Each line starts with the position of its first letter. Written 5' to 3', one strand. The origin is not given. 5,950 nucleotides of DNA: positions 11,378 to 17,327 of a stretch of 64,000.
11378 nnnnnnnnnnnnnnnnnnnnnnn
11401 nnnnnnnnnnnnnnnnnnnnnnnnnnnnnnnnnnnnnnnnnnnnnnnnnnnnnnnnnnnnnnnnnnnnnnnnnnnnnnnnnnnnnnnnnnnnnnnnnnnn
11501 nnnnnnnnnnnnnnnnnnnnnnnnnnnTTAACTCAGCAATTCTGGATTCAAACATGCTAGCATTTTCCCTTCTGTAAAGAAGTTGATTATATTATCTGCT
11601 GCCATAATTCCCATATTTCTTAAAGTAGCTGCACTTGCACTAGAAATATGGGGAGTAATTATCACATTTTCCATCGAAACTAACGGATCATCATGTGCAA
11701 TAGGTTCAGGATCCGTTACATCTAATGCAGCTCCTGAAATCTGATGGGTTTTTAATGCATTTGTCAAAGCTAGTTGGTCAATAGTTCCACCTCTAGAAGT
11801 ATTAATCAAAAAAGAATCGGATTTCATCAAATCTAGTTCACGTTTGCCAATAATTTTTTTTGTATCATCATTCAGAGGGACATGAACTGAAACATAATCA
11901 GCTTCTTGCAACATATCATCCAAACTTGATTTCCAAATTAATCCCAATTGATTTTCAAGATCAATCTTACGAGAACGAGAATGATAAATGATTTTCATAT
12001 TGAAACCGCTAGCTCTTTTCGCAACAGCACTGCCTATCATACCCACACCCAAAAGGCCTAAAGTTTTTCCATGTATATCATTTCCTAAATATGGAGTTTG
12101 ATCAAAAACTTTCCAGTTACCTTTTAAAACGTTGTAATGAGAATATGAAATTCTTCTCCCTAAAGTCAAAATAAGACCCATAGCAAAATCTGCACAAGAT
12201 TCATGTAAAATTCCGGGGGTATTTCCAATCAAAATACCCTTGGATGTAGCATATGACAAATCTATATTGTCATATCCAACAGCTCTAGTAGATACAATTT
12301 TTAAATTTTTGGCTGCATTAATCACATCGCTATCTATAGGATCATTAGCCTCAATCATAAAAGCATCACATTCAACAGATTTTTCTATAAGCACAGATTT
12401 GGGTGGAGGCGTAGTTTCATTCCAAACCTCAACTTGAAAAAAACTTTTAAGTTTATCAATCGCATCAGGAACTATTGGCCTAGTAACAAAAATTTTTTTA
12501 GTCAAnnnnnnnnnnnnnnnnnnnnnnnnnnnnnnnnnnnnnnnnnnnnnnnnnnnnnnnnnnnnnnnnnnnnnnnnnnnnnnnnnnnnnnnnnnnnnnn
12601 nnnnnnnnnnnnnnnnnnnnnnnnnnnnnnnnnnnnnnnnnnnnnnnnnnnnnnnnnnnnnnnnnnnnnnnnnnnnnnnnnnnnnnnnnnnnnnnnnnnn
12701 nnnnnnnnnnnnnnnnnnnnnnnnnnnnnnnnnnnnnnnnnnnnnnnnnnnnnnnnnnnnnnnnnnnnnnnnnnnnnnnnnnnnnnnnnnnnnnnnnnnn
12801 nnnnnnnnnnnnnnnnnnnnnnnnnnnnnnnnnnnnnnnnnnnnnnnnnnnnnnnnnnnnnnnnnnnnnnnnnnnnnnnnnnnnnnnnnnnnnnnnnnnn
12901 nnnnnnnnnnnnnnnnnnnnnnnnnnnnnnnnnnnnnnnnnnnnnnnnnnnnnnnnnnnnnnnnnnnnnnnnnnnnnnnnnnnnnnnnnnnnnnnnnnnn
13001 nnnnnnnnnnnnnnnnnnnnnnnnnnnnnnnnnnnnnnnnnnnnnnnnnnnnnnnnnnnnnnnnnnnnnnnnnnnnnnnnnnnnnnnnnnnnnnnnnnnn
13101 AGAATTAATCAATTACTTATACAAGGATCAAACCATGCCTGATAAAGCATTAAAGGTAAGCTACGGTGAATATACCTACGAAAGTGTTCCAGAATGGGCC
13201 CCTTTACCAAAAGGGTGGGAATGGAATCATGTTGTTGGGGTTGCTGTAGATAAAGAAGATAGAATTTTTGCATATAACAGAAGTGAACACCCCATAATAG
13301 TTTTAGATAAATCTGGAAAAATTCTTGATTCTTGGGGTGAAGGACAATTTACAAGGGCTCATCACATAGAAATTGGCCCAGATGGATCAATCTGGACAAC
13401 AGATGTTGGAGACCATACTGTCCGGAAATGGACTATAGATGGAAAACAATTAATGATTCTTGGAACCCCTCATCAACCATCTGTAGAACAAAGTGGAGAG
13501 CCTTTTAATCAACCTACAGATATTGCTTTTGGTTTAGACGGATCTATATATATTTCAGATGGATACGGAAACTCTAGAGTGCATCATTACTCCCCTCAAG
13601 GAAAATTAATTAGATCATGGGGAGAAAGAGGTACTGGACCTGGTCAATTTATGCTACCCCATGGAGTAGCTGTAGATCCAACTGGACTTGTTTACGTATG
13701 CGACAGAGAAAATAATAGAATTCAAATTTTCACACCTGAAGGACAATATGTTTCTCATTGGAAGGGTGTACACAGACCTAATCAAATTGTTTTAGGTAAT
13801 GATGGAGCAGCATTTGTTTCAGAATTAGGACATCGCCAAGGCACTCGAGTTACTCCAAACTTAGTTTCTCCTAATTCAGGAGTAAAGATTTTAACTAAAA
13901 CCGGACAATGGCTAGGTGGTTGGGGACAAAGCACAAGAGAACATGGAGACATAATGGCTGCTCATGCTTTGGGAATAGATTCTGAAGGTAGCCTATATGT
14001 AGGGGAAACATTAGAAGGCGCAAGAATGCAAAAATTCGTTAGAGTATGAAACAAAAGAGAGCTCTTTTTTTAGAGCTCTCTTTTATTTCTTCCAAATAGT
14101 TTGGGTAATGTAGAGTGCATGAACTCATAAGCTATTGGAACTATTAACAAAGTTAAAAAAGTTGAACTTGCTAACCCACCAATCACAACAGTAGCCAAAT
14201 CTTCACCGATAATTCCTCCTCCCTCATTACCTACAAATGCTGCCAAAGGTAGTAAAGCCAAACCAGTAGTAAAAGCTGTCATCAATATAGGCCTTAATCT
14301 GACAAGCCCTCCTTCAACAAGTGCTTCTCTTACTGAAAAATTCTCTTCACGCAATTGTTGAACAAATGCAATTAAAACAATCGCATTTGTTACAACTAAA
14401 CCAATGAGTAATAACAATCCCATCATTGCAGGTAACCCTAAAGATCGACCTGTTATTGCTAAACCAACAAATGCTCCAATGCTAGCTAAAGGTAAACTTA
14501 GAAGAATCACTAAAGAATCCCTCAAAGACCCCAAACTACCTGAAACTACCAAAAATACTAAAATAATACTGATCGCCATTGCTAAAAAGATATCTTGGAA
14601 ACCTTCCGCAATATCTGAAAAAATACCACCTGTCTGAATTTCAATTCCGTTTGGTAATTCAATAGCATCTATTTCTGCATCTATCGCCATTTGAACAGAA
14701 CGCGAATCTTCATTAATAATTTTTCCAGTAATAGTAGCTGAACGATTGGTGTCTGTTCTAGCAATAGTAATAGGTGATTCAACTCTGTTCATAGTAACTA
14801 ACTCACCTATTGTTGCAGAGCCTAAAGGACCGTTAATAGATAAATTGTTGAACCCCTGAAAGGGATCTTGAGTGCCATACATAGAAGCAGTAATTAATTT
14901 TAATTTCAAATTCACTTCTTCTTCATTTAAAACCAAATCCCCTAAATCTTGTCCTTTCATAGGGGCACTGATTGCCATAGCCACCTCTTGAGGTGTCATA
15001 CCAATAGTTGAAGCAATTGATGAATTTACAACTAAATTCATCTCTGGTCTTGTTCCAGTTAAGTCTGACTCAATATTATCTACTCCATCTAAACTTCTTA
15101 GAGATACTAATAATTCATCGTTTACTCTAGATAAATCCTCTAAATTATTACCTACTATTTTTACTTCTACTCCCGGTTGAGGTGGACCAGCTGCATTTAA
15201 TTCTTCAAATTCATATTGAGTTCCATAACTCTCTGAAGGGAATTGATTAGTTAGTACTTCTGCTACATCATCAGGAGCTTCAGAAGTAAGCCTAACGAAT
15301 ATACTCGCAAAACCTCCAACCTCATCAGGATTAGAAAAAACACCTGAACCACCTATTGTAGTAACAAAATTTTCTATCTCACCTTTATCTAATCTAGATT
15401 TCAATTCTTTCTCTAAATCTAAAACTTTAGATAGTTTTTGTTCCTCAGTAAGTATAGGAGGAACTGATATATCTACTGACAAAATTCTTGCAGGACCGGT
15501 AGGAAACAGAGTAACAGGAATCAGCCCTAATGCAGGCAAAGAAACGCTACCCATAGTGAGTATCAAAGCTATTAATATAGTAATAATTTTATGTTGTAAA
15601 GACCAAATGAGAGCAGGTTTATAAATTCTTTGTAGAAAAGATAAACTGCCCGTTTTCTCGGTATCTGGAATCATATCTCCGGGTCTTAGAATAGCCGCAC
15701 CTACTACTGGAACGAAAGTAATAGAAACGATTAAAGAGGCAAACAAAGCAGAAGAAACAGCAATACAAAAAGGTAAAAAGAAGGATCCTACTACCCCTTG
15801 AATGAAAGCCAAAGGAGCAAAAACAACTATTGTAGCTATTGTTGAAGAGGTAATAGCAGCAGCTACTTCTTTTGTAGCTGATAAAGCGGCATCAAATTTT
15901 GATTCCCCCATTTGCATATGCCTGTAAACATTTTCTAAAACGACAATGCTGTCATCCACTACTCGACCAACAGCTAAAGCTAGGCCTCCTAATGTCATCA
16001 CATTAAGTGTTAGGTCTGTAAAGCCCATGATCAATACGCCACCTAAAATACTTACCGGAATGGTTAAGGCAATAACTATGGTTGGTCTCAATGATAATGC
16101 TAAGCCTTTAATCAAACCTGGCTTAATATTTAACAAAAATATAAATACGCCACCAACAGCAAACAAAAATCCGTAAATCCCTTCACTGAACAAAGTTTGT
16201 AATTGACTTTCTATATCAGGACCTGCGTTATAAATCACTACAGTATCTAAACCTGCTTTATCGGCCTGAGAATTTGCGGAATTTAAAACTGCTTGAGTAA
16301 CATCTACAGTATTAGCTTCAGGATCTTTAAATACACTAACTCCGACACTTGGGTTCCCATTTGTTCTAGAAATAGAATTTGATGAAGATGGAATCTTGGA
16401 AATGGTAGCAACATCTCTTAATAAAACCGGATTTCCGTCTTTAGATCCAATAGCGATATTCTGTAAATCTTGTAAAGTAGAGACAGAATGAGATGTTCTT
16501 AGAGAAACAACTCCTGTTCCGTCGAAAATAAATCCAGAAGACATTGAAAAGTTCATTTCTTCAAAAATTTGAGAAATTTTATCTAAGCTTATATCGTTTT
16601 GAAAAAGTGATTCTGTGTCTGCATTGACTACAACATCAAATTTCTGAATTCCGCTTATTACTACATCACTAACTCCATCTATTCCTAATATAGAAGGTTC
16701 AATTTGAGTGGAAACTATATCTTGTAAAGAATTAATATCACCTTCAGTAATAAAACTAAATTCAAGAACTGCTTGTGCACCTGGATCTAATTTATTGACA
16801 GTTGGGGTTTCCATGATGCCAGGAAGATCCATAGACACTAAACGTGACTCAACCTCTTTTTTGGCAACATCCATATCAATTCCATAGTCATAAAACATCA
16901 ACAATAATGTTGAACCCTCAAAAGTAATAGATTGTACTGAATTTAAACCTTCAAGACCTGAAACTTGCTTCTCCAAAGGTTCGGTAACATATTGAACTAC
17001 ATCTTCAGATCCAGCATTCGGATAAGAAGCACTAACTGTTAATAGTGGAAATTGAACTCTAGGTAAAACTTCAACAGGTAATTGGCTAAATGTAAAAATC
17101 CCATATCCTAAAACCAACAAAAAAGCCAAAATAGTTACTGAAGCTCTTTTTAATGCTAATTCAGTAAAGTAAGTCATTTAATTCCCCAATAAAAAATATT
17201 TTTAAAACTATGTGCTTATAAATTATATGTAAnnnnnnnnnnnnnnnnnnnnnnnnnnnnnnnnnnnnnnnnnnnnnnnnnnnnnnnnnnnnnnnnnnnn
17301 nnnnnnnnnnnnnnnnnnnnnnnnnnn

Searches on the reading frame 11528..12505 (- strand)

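Call 56: search_protein_families(library=pfam, proteins=[window:11528-12505:-], max_evalue=0.00001)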
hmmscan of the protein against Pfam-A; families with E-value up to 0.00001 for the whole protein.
window:11528-12505:- (325 aa): 2 families
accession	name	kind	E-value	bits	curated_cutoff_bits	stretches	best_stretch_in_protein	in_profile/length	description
PF02826.25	2-Hacid_dh_C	-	9.8e-60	201.4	25.1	1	109-288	1-178/178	D-isomer specific 2-hydroxyacid dehydrogenase, NAD binding domain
PF00389.36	2-Hacid_dh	-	3.7e-30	104.8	24.6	1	5-320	1-134/134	D-isomer specific 2-hydroxyacid dehydrogenase, catalytic domain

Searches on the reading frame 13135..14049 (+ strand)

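Call 56: search_protein_families(library=pfam, proteins=[window:13135-14049:+], max_evalue=0.00001)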
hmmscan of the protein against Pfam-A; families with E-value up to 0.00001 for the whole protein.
window:13135-14049:+ (304 aa): 4 families
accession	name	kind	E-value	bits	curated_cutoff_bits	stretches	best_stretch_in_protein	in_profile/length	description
PF01436.27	NHL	-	2.2e-25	87.8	20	1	172-199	1-28/28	NHL repeat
PF08450.18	SGL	-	5.9e-08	33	26.3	1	58-220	66-232/246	SMP-30/Gluconolactonase/LRE-like region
PF24684.1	Vgb_lyase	-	1.6e-07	30.9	50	1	34-241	16-209/290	Virginiamycin B lyase family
PF17170.10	DUF5128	-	4.1e-06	26.7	22.9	0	134-207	52-126/321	6-bladed beta-propeller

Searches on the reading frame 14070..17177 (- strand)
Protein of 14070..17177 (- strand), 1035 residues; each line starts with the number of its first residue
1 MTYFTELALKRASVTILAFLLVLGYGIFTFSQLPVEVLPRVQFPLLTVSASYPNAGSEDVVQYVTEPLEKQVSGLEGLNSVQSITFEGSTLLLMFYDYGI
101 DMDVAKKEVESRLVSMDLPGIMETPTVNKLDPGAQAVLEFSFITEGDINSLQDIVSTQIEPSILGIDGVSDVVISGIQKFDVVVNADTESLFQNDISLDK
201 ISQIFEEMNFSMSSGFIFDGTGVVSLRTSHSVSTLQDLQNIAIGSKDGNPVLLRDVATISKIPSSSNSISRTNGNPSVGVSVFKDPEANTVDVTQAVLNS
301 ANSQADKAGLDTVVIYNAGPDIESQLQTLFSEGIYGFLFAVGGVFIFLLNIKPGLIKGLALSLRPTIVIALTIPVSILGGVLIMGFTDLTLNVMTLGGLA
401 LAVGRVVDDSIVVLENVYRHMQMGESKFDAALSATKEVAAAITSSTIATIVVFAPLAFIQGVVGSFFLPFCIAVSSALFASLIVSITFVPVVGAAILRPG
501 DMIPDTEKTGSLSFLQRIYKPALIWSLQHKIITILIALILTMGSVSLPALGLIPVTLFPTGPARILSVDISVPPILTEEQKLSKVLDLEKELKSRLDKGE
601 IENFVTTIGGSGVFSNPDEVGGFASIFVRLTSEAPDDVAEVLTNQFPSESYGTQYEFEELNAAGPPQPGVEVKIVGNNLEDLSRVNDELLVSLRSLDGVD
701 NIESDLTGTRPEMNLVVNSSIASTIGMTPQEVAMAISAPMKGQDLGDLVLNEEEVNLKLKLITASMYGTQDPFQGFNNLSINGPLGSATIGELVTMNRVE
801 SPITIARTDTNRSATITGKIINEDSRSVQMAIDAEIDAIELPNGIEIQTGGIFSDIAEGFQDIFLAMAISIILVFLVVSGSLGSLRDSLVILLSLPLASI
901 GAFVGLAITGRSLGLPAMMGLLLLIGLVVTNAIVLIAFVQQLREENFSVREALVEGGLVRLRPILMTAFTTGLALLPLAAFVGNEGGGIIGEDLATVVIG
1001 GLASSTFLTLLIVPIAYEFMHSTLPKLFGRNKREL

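Call 56: search_protein_families(library=pfam, proteins=[window:14070-17177:-], max_evalue=0.00001)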
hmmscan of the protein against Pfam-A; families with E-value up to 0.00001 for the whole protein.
window:14070-17177:- (1035 aa): 1 family
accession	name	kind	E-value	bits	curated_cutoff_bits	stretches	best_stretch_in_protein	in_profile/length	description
PF00873.25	ACR_tran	-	8.7e-183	610.1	28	1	5-1020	2-1020/1021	AcrB/AcrD/AcrF family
